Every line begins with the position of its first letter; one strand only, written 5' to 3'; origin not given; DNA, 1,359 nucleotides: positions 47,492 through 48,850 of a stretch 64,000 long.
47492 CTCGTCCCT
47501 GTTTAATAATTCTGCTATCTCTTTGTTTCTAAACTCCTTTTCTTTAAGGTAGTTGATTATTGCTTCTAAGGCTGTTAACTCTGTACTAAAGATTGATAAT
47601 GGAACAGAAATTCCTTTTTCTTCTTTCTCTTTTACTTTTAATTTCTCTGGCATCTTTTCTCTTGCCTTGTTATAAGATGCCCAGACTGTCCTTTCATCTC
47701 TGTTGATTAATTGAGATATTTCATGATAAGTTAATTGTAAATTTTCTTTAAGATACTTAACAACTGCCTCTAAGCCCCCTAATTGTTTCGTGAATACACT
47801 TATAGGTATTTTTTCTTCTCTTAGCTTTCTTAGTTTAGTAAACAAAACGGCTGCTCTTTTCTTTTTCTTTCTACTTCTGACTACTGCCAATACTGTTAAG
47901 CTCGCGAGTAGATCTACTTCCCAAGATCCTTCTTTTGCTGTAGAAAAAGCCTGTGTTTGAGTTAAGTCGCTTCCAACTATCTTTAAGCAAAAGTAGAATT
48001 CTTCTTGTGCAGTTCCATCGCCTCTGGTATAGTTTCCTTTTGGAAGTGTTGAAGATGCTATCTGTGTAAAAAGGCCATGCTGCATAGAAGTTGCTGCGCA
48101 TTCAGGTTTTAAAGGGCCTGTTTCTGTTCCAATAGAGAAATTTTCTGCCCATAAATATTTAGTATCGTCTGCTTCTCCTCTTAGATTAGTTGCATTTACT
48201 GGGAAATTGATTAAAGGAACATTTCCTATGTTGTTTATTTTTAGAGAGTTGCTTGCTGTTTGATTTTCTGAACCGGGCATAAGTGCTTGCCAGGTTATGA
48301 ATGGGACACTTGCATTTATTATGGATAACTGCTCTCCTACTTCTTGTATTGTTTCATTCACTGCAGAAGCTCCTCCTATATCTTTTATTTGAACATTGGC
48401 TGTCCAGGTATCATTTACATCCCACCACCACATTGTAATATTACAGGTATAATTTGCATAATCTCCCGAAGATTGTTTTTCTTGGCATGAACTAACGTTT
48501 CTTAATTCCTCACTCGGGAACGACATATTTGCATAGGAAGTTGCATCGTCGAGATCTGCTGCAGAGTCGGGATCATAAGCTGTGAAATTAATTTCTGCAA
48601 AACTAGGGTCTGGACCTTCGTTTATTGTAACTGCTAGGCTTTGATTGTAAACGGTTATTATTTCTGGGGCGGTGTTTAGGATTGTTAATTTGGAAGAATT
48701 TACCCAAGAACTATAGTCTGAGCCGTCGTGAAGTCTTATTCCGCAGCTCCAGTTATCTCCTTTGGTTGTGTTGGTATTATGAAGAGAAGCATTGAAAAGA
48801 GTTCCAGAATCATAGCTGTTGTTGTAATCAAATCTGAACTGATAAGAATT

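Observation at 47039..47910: Giant surface protein ending in a hydrophobic anchor, a poly-Lys stop-transfer and four LuxR/sigma-region-4-like HTH repeats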

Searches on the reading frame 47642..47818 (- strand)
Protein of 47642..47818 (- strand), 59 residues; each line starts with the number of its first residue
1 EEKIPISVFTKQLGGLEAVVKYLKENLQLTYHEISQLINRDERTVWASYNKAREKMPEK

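Call 60: search_solved_structures(query=A3, max_evalue=10, show_alignments=3)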
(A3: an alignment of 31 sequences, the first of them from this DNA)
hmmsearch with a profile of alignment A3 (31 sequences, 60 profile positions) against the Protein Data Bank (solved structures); distinct sequences matched with E-value up to 10: 11.
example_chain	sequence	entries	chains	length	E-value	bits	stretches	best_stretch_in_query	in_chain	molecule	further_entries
3op9_A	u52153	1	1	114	0.01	18.7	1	24-47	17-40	Pli0006 protein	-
7fby_A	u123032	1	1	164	0.2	14.6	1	20-55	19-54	Transcriptional regulatory protein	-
9w4v_A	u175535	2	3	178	0.23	14.4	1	20-55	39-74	Uncharacterized HTH-type transcriptional regulator PH0140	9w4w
6fkg_C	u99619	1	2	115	0.25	14.3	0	35-48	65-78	Rv1990c (MbcA)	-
8f53_A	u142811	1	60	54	0.26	14.3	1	17-39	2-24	RC_I_2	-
2l3y_A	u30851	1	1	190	0.74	12.8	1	19-55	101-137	Interleukin-6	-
3no2_A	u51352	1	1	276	1.4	11.9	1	29-49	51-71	uncharacterized protein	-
6xfo_A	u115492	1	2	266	1.6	11.8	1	3-28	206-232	D14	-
2d59_A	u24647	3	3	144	1.6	11.7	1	18-56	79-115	hypothetical protein PH1109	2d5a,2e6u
5z7z_A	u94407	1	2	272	1.6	11.7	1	3-28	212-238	Dwarf 14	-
9k7z_A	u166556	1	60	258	4.7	10.2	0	16-39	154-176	Cage-i53-Zn1-HEHE-16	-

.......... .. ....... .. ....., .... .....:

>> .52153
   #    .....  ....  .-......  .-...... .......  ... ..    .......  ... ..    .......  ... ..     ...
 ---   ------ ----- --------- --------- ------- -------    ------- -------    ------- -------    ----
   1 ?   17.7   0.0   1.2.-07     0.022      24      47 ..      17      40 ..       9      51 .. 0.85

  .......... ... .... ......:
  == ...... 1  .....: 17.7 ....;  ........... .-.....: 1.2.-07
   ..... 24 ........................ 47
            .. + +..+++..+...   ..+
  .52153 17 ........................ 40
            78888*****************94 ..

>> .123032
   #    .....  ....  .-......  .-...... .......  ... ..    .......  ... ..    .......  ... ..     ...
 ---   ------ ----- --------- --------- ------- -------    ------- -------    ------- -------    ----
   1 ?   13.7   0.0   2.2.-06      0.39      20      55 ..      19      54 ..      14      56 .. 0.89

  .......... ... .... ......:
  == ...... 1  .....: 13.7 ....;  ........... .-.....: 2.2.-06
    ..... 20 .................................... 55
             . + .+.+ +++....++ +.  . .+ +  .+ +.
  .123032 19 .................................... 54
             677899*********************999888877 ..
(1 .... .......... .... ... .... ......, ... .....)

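Call 61: search_protein_families(library=pfam, alignment_id=A3, max_evalue=0.01)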
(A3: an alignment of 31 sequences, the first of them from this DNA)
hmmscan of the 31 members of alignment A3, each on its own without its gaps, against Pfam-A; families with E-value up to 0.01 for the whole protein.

A. member 1, seq(59 aa): 1 family
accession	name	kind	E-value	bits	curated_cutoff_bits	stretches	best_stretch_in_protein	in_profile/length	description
PF08281.18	Sigma70_r4_2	-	0.00088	19.3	25.7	1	23-56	21-54/54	Sigma-70, region 4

B. families by the number of members that match (of 31 scanned): 12 families
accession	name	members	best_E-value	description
PF08281.18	Sigma70_r4_2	19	5.6e-06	Sigma-70, region 4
PF13384.12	HTH_23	6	0.00011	Homeodomain-like domain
PF16805.11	Trans_coact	4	5.8e-05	Phage late-transcription coactivator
PF13936.12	HTH_38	1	0.00016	Helix-turn-helix domain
PF08279.18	HTH_11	1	0.00075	HTH domain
PF13412.12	HTH_24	1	0.00092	Winged helix-turn-helix DNA-binding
PF04695.18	Pex14_N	1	0.0012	Pex14 N-terminal domain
PF04545.22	Sigma70_r4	1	0.0027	Sigma-70, region 4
PF17902.7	SH3_10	1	0.0066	SH3 domain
PF03979.19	Sigma70_r1_1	1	0.0067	Sigma-70 factor, region 1.1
PF11544.13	Spc42p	1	0.0077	Spindle pole body component Spc42p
PF12840.13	HTH_20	1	0.0098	Helix-turn-helix domain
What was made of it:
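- On Sigma-70 family sigma factors: 19 of 31 single units hit at E<=0.01 (call 61).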

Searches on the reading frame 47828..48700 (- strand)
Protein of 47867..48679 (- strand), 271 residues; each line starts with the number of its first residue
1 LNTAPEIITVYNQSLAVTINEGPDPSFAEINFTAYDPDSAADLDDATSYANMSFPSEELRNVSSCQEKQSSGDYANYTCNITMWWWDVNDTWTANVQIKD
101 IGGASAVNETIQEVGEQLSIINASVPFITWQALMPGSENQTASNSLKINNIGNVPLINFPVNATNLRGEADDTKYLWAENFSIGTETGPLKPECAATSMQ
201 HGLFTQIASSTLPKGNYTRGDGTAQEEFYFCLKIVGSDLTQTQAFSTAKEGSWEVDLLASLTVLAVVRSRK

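Call 29: search_protein_representatives(protein=window:47867-48679:-)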
Query: 271 residues. Proteins with E-value up to 0.001 (for the whole library): 780; up to 1e-10: 484; up to 1e-30: 90. The best 150 are listed.
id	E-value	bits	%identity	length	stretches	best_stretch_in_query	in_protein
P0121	2.2e-139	479.5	78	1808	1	1-270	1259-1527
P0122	1.4e-94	332.7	59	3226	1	1-271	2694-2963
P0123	1.5e-84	299.8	55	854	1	3-271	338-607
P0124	1.3e-80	286.8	53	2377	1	3-271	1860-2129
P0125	9.4e-61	221.8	47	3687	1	1-266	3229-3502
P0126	2.1e-57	210.8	46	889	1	1-259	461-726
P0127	3.3e-56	206.9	48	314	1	4-257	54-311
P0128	1.4e-53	198.3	46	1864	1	1-260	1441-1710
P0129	1.2e-51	191.9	42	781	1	5-261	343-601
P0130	9.6e-51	189.0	44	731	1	2-269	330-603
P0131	1.9e-49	184.7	43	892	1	2-263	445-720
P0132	1.0e-48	182.3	42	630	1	2-262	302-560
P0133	2.4e-48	181.1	43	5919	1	2-271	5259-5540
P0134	4.2e-47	177.0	45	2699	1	2-259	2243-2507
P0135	6.2e-47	176.5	42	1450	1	2-266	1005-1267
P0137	1.8e-46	175.0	43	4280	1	2-264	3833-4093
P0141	9.6e-46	172.6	39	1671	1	4-266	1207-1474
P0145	6.4e-44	166.6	42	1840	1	2-260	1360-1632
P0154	7.2e-42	159.9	40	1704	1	2-263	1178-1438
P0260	3.4e-25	105.2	33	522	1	3-263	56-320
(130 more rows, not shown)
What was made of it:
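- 47912..48679 (-): Membrane-proximal conserved module (residues 1262-1517), two Ig-like beta-sandwiches ending in YST..G.W. 780 representatives with E<1e-3 (call 29).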

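Call 40: predict_structure(alignment_id=A2)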
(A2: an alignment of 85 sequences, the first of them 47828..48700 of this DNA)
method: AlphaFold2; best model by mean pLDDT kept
length: 291 residues; sequences in the alignment: 85
mean_pLDDT: 89.4   pTM: 0.78
mean pLDDT of the five models: 89.4, 88.7, 88.5, 86.3, 86.3
residues with pLDDT >= 90: 205; 70-90: 55; 50-70: 29; < 50: 2
segments of 3 or more residues with pLDDT < 50: none
pLDDT, mean of each block of 10 residues (from residue 1): 80 92 81 93 98 97 93 97 96 91 97 88 78 89 97 93 93 97 98 97 98 94 88 97 95 95 75 51 58 68
secondary structure, 60 per line:
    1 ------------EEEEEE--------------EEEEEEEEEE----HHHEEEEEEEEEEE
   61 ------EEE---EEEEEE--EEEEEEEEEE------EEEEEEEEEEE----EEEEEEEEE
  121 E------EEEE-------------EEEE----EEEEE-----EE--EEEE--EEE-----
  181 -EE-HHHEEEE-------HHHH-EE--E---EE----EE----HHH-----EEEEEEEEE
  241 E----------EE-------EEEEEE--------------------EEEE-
elements in order: E13-18 E33-42 E50-60 E67-69 E73-78 E81-90 E97-107 E112-121 E128-131 E145-148 E153-157 E167-170 E173-175 E188-191 H199-202 E232-241 E261-266 E287-290
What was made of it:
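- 47912..48679 (-): AF2 pLDDT 89 (call 40).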

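Call 43: fold_search(model_id=the predicted structure, library=pdb)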
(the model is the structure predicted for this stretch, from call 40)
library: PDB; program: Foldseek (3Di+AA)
matches with E <= 10: 1727; with E <= 0.001: 12
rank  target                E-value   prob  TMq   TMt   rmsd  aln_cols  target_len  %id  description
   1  8g19_L                1.3e-04  1.00  0.22  0.28  13.7       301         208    9  Crystal structure of monoreactive 4C05 human Fab (released 2023-10-18)
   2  8el2_K                3.8e-04  0.99  0.22  0.28  15.0       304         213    8  SARS-CoV-2 RBD bound to neutralizing antibody Fab ICO-hu23 (released 2023-07-19)
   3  6k73_C                3.8e-04  0.99  0.30  0.28  14.6       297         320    8  Chaperone-tip adhesin complex is vital for synergistic activation of CFA/I fimbriae biogenesis (released 2020-06-10)
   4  4kkq_A                4.4e-04  1.00  0.24  0.30  20.5       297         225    8  Crystal structure of Vibrio cholerae RbmA (crystal form 1) (released 2013-05-22)
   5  9e8a_A                4.6e-04  1.00  0.34  0.15  10.2       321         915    8  Integrin aIIbb3 bent conformation from human platelet membrane crude preparation (released 2025-10-15)
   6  3fcs_A                5.1e-04  0.99  0.31  0.14  14.3       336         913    9  Structure of complete ectodomain of integrin aIIBb3 (released 2009-01-20)
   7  6dc3_L                6.2e-04  0.99  0.21  0.27  19.3       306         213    6  RSV prefusion F bound to RSD5 Fab (released 2019-07-10)
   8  5d72_N                7.2e-04  0.99  0.24  0.31  13.5       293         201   10  Crystal structure of MOR04252, a neutralizing anti-human GM-CSF antibody Fab fragment in complex with human GM-CSF (released 2015-10-14)
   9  5whj_L                9.2e-04  0.99  0.23  0.30  14.1       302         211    8  Crystal structure of Fab fragment of anti-FcRn antibody DX-2507 (released 2017-09-06)
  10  6w52_L                9.2e-04  0.98  0.23  0.29  13.7       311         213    7  Prefusion RSV F bound by neutralizing antibody RSB1 (released 2020-11-11)
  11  4kkp_B                9.2e-04  0.97  0.23  0.27  20.5       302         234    9  Crystal structure of Vibrio cholerae RbmA (crystal form 2) (released 2013-05-22)
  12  6za2_A                9.7e-04  1.00  0.29  0.09  18.7       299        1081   12  Crystal structure of dimeric latent PorU from Porphyromonas gingivalis (released 2021-09-29)
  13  9i4d_L                1.1e-03  0.99  0.24  0.30  13.7       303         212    7  Structure of anti-EV71 human monoclonal antibody 17-2-2B Fab (released 2026-02-04)
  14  8t2v_A                1.1e-03  0.98  0.32  0.14  14.2       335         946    8  Cryo-EM Structures of Full-length Integrin alphaIIbbeta3 in Native Lipids (released 2023-07-26)
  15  7usy_J                1.2e-03  0.89  0.23  0.19  22.4       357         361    9  Structure of C. elegans TMC-1 complex with ARRD-6 (released 2022-10-19)
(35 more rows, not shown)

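Call 51: find_encoding_contigs(protein=P0133, flank=10000, max_places=2)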
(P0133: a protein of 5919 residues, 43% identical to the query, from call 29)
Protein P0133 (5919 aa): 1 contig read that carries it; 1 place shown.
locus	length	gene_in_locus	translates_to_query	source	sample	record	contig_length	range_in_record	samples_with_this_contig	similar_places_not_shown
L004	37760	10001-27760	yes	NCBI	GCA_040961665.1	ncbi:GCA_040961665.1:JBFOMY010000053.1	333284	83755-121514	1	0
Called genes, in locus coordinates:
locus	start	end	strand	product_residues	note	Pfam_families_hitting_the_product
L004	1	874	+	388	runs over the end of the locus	PF20706:GT4-conflict (weak), PF00534:Glycos_transf_1, PF13692:Glyco_trans_1_4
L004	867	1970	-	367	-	PF06202:GDE_C, PF12899:Glyco_hydro_100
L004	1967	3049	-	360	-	PF04041:Glyco_hydro_130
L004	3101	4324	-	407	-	PF01182:Glucosamine_iso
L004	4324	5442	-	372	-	PF00162:PGK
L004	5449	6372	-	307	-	PF00890:FAD_binding_2 (weak), PF01134:GIDA (faint), PF01266:DAO (faint), PF01946:Thi4 (faint), PF03486:HI0933_like (faint), PF07992:Pyr_redox_2, PF13738:Pyr_redox_3, PF00070:Pyr_redox (weak), +1 more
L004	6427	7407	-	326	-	PF00044:Gp_dh_N, PF02800:Gp_dh_C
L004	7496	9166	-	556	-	PF00587:tRNA-synt_2b (weak), PF03129:HGTP_anticodon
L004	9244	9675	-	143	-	PF24434:DUF7557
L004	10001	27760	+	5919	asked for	PF27332:TP_0781 (faint), PF13449:Phytase-like (faint), PF13385:Laminin_G_3, PF09136:Glucodextran_B (faint), PF19077:Big_13 (weak), PF22501:DUF6991 (faint), PF19077:Big_13 (weak), PF13385:Laminin_G_3, +1 more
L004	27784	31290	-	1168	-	-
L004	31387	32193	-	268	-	PF00491:Arginase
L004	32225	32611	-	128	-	PF04307:YdjM (weak)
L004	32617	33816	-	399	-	PF00675:Peptidase_M16, PF05193:Peptidase_M16_C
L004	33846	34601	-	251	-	PF07091:FmrO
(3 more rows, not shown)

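Call 70: find_encoding_contigs(protein=P0121, flank=10000, max_places=2)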
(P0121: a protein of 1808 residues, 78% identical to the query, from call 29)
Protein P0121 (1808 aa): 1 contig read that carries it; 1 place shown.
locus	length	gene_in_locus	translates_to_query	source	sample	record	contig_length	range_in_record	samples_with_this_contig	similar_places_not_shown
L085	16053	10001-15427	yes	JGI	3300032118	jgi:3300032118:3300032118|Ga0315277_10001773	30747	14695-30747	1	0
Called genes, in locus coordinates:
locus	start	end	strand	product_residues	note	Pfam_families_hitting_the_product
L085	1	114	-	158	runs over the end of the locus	PF06610:AlaE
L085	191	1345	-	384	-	PF13433:Peripla_BP_5, PF13458:Peripla_BP_6, PF01094:ANF_receptor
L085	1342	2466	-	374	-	PF13433:Peripla_BP_5, PF13458:Peripla_BP_6, PF01094:ANF_receptor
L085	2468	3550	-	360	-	PF13433:Peripla_BP_5 (weak), PF13458:Peripla_BP_6, PF01094:ANF_receptor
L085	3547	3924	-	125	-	-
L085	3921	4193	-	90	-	-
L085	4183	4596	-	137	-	-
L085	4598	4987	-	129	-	-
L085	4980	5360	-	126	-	-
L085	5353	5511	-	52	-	-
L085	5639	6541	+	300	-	-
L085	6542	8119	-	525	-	PF07714:PK_Tyr_Ser-Thr (weak), PF00069:Pkinase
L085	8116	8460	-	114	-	-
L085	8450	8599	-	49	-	-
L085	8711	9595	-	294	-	-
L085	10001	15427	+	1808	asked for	PF19077:Big_13 (faint), PF08281:Sigma70_r4_2 (faint), PF13384:HTH_23 (faint)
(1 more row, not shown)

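Call 83: find_encoding_contigs(protein=P0125, flank=1500, max_places=1)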
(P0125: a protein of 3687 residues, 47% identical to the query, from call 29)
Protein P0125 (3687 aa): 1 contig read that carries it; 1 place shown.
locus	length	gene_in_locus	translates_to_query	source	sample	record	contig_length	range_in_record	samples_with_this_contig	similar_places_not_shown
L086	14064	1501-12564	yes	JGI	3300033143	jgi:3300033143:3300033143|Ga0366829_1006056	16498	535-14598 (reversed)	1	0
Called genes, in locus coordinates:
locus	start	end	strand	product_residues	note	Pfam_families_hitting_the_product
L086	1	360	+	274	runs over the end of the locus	-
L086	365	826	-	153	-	-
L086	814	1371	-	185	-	PF01909:NTP_transf_2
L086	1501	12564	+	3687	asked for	PF00054:Laminin_G_1 (faint), PF02210:Laminin_G_2 (faint), PF02973:Sialidase (faint), PF13385:Laminin_G_3, PF19077:Big_13 (faint), PF13385:Laminin_G_3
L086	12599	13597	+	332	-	-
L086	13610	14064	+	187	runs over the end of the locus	-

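Call 84: find_encoding_contigs(protein=P0137, flank=1500, max_places=1)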
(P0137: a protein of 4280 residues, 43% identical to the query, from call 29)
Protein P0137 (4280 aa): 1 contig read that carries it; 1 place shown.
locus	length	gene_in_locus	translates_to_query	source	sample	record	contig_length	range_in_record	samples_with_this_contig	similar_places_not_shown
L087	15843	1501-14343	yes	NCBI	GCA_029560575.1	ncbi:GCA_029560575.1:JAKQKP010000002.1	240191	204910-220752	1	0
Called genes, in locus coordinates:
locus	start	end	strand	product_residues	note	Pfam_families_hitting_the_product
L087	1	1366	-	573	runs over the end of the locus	PF00587:tRNA-synt_2b, PF03129:HGTP_anticodon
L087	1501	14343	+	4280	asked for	PF06848:Disaggr_repeat, PF21722:Gly_rich_2, PF05048:NosD, PF13229:Beta_helix, PF05048:NosD, PF05048:NosD, PF13229:Beta_helix, PF05048:NosD, +2 more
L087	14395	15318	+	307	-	-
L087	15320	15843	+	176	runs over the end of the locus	-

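Call 85: find_encoding_contigs(protein=P0141, flank=1500, max_places=1)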
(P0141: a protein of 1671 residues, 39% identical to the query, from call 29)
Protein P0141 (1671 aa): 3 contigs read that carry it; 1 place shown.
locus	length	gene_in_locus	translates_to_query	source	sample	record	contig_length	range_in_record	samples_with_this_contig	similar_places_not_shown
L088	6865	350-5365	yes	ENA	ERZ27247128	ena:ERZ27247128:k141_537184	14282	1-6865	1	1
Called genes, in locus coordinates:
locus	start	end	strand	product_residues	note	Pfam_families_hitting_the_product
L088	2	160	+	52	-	?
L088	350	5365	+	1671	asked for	PF08281:Sigma70_r4_2 (faint)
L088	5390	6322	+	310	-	-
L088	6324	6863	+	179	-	-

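Call 86: find_encoding_contigs(protein=P0145, flank=1500, max_places=1)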
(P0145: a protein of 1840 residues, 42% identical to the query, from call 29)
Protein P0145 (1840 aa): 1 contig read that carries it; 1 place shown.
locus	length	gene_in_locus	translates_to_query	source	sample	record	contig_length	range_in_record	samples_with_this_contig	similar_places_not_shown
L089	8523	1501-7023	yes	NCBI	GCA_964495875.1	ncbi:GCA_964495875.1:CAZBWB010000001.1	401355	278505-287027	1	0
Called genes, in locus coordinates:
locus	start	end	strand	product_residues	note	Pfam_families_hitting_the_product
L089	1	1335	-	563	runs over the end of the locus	PF00587:tRNA-synt_2b, PF03129:HGTP_anticodon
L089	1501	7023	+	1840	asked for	PF19077:Big_13 (faint), PF09136:Glucodextran_B (faint), PF08281:Sigma70_r4_2 (faint)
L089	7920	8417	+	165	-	-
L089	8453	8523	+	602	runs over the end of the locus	-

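Call 98: find_encoding_contigs(protein=P0122, flank=1200, max_places=1)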
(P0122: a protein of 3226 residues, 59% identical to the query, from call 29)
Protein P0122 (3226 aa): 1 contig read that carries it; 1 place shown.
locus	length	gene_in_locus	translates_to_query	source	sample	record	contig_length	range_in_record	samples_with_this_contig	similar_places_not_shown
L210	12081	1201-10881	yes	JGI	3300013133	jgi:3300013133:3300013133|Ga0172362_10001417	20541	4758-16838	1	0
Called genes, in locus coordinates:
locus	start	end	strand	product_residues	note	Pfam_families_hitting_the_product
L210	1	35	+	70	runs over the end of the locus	-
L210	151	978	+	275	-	-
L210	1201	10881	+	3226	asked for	PF13385:Laminin_G_3, PF08281:Sigma70_r4_2 (faint)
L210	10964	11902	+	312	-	-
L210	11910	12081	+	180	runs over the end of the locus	-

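Call 99: find_encoding_contigs(protein=P0154, flank=1200, max_places=1)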
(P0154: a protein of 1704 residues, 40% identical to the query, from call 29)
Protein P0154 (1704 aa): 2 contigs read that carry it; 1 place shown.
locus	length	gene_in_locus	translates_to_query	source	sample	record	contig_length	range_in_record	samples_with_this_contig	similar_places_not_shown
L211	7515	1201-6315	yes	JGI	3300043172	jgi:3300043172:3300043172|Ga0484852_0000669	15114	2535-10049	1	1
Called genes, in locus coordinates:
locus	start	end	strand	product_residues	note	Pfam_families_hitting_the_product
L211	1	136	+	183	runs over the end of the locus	PF22090:Gins51_C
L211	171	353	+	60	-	-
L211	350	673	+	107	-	PF01906:YbjQ_1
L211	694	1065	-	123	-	-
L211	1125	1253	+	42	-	-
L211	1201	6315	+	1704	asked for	PF08281:Sigma70_r4_2 (faint)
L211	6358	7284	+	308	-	-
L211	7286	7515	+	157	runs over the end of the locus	-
